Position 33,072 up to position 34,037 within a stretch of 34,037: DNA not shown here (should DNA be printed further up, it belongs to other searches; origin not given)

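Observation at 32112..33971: MIPS fused to a cytoplasmic sugar-binding (PBP type I) domain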

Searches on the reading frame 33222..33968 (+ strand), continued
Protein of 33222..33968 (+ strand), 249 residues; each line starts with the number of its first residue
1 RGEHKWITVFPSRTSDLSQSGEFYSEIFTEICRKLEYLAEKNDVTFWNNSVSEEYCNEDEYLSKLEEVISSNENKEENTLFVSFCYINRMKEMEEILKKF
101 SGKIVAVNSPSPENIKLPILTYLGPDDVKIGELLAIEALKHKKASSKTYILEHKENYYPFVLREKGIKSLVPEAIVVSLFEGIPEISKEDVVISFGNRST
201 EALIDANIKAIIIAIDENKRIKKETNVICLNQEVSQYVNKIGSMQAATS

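Call 56: find_encoding_contigs(protein=P0226, flank=8000, max_places=1)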
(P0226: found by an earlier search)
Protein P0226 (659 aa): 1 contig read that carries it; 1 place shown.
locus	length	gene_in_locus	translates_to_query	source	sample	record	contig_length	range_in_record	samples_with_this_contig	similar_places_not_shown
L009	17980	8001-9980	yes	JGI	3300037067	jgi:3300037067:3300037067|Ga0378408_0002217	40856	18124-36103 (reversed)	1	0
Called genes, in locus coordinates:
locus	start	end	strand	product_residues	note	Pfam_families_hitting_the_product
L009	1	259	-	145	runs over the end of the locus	-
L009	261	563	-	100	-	PF03551:PadR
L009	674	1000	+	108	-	-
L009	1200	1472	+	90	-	-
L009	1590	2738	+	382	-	PF01658:Inos-1-P_synth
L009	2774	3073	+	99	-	-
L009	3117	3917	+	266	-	-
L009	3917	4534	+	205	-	PF01066:CDP-OH_P_transf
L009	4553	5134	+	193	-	PF01066:CDP-OH_P_transf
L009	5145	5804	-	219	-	PF02811:PHP, PF13263:PHP_C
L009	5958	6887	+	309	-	-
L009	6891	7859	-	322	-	PF13407:Peripla_BP_4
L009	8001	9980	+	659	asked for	PF01658:Inos-1-P_synth (weak)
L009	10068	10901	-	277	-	PF13407:Peripla_BP_4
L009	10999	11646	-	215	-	PF02811:PHP, PF13263:PHP_C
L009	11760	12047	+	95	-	-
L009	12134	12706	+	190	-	PF10469:AKAP7_NLS (weak), PF02834:LigT_PEase, PF13563:2_5_RNA_ligase2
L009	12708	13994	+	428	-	PF01225:Mur_ligase, PF08245:Mur_ligase_M, PF02875:Mur_ligase_C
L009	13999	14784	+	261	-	PF00459:Inositol_P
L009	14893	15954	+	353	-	PF02661:Fic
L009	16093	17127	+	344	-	PF01488:Shikimate_DH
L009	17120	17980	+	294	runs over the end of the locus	PF07963:N_methyl (weak), PF13385:Laminin_G_3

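Call 57: find_encoding_contigs(protein=P0128, flank=8000, max_places=1)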
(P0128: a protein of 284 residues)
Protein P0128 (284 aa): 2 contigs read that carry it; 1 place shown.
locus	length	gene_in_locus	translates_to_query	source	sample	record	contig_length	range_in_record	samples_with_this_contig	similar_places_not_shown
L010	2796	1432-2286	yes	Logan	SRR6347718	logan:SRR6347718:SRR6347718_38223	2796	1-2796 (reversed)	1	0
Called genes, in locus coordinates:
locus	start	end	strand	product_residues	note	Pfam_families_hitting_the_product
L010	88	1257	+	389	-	PF07690:MFS_1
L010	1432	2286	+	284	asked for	PF13407:Peripla_BP_4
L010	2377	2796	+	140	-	?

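Call 67: find_related_loci(query=A6, collection=genome_contigs, flank=10000)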
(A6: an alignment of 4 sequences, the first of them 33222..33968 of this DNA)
Query A6 (249 aa) in genome_contigs; peptide patterns used: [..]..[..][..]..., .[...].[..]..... (x = any residue, [..] = any of these).
54 stretches matched a pattern; 1 encode a relative of the query (tblastn E <= 1e-3); 1 distinct loci.
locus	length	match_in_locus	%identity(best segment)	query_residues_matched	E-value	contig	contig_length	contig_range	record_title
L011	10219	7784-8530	86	1-249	3e-148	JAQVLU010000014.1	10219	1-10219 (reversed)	MAG: Candidatus Paceibacterota bacterium isolate STF1_117 NODE_20979_length_10219_cov_54.093837_Sandtown_F1, whole genom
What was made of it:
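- One of them is a GTDB representative MAG (call 67).
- Tried and rejected: Its context came from the GTDB scan instead (L011; call 67). The narrower A6 found a single genome (call 67).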
